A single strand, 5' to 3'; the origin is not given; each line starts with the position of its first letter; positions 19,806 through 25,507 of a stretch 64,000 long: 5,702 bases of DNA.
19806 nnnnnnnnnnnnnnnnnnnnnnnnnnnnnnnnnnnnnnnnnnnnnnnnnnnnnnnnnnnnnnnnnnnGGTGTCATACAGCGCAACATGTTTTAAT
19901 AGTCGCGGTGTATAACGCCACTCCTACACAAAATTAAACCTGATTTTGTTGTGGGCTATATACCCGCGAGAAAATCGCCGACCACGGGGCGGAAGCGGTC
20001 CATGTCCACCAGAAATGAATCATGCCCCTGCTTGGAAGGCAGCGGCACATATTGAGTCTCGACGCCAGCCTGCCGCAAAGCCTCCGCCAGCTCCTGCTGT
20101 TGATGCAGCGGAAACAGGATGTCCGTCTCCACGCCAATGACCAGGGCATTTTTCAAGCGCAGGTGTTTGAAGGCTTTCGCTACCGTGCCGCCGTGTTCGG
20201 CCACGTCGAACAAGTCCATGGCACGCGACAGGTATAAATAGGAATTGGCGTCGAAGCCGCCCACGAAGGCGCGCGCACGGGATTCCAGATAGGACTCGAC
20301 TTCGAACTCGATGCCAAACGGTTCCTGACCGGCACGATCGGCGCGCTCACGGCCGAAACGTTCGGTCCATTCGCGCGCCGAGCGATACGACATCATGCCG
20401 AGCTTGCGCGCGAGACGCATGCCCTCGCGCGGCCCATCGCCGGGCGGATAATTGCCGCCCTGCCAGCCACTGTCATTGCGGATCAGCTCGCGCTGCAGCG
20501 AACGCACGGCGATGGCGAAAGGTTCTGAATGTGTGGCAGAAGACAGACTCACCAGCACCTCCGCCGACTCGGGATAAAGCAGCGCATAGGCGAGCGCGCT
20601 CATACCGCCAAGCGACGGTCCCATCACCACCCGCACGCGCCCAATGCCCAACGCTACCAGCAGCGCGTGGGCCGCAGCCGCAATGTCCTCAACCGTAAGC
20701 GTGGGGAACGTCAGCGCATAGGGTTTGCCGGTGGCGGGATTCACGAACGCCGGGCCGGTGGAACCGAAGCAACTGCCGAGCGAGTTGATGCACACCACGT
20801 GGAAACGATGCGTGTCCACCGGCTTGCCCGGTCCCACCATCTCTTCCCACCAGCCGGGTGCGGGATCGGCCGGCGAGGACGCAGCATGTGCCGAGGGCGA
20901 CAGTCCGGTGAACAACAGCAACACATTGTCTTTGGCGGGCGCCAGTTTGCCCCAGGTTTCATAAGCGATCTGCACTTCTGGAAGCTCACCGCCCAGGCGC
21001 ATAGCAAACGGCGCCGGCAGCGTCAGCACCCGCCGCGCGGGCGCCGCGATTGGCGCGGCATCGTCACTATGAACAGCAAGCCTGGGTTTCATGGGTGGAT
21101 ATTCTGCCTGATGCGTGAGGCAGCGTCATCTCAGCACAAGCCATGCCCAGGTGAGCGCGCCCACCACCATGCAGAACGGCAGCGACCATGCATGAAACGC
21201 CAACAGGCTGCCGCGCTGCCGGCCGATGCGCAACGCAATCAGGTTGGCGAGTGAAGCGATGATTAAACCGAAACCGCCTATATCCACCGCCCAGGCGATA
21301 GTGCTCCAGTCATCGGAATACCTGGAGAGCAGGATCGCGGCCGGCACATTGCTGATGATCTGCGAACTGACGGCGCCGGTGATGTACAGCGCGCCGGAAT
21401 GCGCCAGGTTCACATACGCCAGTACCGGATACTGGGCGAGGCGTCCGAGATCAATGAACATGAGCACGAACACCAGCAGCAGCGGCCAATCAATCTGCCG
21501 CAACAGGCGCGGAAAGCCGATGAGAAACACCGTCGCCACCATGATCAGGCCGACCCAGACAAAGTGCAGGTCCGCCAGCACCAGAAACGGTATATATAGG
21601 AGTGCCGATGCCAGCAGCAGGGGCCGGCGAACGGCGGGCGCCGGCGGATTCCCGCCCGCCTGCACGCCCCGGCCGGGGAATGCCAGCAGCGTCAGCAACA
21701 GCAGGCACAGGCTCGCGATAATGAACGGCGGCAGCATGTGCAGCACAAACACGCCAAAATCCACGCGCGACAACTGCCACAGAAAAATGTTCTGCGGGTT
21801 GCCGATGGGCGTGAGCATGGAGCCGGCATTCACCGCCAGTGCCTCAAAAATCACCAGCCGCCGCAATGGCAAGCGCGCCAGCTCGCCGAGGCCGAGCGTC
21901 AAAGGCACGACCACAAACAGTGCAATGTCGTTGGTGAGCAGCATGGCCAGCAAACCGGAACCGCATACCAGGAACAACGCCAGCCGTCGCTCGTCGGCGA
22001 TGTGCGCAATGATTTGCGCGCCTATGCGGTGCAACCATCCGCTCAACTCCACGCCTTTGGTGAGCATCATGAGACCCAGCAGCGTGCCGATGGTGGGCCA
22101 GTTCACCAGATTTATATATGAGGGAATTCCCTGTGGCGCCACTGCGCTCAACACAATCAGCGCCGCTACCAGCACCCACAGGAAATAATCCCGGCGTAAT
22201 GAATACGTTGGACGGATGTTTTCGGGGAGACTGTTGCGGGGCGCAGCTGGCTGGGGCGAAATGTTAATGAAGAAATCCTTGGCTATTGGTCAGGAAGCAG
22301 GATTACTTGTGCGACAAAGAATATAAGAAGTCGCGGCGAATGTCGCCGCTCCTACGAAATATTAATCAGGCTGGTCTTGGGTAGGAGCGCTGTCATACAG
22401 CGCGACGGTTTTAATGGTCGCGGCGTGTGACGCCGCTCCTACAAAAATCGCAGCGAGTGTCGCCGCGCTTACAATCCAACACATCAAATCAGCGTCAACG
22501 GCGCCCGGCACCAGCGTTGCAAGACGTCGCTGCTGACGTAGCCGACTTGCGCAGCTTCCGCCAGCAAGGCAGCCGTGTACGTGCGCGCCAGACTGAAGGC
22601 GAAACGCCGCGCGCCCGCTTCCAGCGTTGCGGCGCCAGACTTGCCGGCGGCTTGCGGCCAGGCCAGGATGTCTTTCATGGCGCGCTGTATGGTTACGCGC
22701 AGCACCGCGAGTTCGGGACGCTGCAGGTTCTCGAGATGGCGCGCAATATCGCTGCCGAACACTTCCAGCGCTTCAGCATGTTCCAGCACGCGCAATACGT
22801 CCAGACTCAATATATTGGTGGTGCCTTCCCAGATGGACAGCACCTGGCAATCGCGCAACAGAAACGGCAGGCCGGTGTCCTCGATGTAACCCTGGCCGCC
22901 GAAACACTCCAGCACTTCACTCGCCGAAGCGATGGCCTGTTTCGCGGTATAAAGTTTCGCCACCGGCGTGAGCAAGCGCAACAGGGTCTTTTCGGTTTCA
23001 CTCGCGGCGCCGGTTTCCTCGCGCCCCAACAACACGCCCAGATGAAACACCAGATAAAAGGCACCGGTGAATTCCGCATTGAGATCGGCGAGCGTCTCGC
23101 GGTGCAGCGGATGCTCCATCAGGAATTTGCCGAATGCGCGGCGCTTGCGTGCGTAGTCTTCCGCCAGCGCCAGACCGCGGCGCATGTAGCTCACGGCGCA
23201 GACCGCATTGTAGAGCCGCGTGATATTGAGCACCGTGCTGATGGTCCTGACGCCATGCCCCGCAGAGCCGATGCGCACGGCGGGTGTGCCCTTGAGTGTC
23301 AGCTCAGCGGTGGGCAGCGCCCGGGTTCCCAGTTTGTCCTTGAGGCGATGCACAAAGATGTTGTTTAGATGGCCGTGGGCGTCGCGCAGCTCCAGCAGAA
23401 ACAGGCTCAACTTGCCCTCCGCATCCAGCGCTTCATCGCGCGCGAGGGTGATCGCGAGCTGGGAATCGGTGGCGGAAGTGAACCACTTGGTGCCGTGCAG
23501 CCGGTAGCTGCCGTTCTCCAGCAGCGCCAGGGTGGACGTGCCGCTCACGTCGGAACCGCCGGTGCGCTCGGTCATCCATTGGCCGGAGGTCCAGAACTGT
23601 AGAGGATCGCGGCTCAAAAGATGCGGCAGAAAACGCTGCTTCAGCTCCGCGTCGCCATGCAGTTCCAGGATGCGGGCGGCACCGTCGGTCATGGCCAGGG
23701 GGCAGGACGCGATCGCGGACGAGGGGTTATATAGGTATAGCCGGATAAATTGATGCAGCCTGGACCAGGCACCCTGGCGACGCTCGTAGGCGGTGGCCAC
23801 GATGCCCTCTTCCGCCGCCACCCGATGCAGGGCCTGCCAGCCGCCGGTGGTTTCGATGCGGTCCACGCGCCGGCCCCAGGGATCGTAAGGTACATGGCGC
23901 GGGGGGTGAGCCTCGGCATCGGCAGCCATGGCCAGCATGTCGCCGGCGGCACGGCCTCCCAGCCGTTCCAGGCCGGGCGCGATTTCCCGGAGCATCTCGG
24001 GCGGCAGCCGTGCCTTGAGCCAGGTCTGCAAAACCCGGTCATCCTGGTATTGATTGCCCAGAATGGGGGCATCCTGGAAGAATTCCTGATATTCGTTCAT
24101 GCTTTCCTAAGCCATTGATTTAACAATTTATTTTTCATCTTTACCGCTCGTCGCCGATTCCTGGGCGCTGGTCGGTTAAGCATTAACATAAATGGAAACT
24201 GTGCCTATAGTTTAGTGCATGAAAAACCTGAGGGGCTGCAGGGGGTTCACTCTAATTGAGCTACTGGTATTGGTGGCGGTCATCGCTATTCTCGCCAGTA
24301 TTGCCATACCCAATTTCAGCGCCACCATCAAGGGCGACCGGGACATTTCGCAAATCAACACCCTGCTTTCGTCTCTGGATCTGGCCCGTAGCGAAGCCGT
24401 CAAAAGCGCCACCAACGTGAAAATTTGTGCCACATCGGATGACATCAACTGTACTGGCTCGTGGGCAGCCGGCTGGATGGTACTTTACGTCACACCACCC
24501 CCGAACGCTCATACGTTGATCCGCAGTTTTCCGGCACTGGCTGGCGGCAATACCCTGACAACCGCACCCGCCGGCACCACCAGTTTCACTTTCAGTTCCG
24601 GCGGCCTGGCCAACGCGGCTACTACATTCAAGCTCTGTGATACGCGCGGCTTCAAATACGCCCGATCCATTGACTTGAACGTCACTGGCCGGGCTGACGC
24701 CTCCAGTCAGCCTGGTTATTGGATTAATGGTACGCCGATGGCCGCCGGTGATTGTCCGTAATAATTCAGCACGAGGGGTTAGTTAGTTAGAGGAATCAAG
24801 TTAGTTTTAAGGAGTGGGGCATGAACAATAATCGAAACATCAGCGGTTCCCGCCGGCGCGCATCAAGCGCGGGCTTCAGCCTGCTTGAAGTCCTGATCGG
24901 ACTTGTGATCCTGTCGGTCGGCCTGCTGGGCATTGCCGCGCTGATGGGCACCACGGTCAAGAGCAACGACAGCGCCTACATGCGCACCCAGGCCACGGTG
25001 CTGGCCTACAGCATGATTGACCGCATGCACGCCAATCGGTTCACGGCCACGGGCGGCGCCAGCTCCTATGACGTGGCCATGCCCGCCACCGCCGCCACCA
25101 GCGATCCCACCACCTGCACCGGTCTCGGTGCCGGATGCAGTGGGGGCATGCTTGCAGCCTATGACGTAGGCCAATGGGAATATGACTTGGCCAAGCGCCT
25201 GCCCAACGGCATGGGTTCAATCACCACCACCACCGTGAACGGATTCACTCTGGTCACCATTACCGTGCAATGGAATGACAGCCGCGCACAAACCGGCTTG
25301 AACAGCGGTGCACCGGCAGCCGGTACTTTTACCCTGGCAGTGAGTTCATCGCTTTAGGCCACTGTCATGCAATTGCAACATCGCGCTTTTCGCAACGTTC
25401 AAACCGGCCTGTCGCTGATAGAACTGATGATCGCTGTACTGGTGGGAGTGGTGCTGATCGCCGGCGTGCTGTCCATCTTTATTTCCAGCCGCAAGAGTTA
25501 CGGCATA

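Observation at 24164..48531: Three head-to-tail paralogous type IV pilus tip/priming cassettes in one 24-kb array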

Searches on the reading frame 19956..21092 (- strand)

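Call 15: search_protein_families(library=ncbifam, proteins=[window:19956-21092:-], max_evalue=0.00001)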
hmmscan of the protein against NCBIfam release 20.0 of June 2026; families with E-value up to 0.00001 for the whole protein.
window:19956-21092:- (378 aa): 11 families
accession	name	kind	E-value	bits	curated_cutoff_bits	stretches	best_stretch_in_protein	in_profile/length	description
NF001209.0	PRK00175.1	equivalog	8e-126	419.9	331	1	18-377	12-374/381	homoserine O-acetyltransferase MetX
TIGR01392.2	MetX_acetyl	equivalog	4e-111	371.5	500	1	28-375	4-350/351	homoserine O-acetyltransferase MetX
NF047916.1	MetX_succinyl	exception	1.6e-89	300.5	560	1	21-376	8-367/370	homoserine O-succinyltransferase MetX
NF047917.1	MetX_acetyl_MTB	exception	3.3e-89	299.5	475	1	30-375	16-359/361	homoserine O-acetyltransferase MetX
NF005262.1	PRK06765.1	equivalog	9.7e-68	228.8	450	1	29-375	12-365/366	E22 family MetX-like putative esterase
NF006449.0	PRK08775.1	equivalog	2.3e-45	155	296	1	27-375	35-337/344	homoserine O-succinyltransferase MetX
NF005757.0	PRK07581.1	subfamily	1.2e-30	106.6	332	1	29-359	15-317/339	hypothetical protein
NF047915.1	homoser_Ac_Staph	exception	7.1e-26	91.3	500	1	74-375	53-313/320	homoserine O-acetyltransferase MetX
NF005071.0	PRK06489.1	equivalog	4.1e-22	78.8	305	1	29-254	40-257/362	hypothetical protein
TIGR03611.1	RutD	equivalog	2.2e-07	30.5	238.5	0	130-200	59-128/258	pyrimidine utilization protein D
NF051488.1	bifunc_PcaDC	exception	3.1e-06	26.6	390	0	131-188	58-114/375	bifunctional 3-oxoadipate enol-lactonase/4-carboxymuconolactone decarboxylase PcaDC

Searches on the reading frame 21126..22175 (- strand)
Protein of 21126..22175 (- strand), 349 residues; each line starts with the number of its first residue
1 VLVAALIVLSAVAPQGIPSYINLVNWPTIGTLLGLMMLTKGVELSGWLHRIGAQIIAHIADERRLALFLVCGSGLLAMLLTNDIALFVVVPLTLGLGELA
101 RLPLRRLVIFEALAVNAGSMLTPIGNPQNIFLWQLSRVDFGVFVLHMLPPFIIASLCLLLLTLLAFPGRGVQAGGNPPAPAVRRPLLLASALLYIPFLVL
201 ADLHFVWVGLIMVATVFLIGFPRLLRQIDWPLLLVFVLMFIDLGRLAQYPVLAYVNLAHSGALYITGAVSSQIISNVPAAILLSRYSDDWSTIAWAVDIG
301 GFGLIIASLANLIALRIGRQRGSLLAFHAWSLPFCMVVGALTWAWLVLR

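Call 15: search_protein_families(library=ncbifam, proteins=[window:21126-22175:-], max_evalue=0.00001)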
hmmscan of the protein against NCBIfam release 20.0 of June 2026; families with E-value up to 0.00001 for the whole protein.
window:21126-22175:- (349 aa): 0 families

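Call 23: search_protein_families(library=pfam, proteins=[window:21126-22175:-], max_evalue=0.00001)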
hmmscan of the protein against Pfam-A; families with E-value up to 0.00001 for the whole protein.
window:21126-22175:- (349 aa): 1 family
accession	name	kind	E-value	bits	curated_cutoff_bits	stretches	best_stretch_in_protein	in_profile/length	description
PF03600.22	CitMHS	-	9.7e-34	117.4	31.9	1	3-296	13-332/336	Citrate transporter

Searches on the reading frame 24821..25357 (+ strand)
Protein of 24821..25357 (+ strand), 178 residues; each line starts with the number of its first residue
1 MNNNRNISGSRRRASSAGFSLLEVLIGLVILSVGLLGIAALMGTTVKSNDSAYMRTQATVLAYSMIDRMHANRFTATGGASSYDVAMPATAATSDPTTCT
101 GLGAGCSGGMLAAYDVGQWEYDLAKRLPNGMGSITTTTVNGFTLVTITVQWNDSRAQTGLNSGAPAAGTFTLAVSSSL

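Call 6: search_protein_families(library=pfam, proteins=[window:24821-25357:+], max_evalue=0.01)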
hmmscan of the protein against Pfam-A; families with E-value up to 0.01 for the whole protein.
window:24821-25357:+ (178 aa): 2 families
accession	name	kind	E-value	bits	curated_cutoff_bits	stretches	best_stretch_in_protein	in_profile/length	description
PF07963.17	N_methyl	-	2.4e-06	27.3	21.2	1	14-38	2-26/27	Prokaryotic N-terminal methylation motif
PF22150.1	Tt1218-like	-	0.00021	21.8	27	1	43-116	4-75/76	Type IV pilin Tt1218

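Call 79: search_protein_families(library=ncbifam, proteins=[window:24821-25357:+], max_evalue=0.001)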
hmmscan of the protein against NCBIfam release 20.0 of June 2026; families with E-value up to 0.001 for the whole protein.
window:24821-25357:+ (178 aa): 3 families
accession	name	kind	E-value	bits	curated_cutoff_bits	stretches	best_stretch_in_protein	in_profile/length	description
TIGR02523.1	type_IV_pilV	equivalog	5.2e-28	98.3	52.2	1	17-152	2-139/139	type IV pilus modification protein PilV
TIGR02532.1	IV_pilin_GFxxxE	domain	0.0002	21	16.3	1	17-38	2-23/24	prepilin-type N-terminal cleavage/methylation domain-containing protein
NF007848.0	PRK10557.1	equivalog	0.00054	19.3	120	0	12-45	6-39/192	prepilin peptidase-dependent protein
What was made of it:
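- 24821..25357 (+): c1 pilV (178 aa). NCBIfam TIGR02523 at 98 bits, cut-off 52 (call 79).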
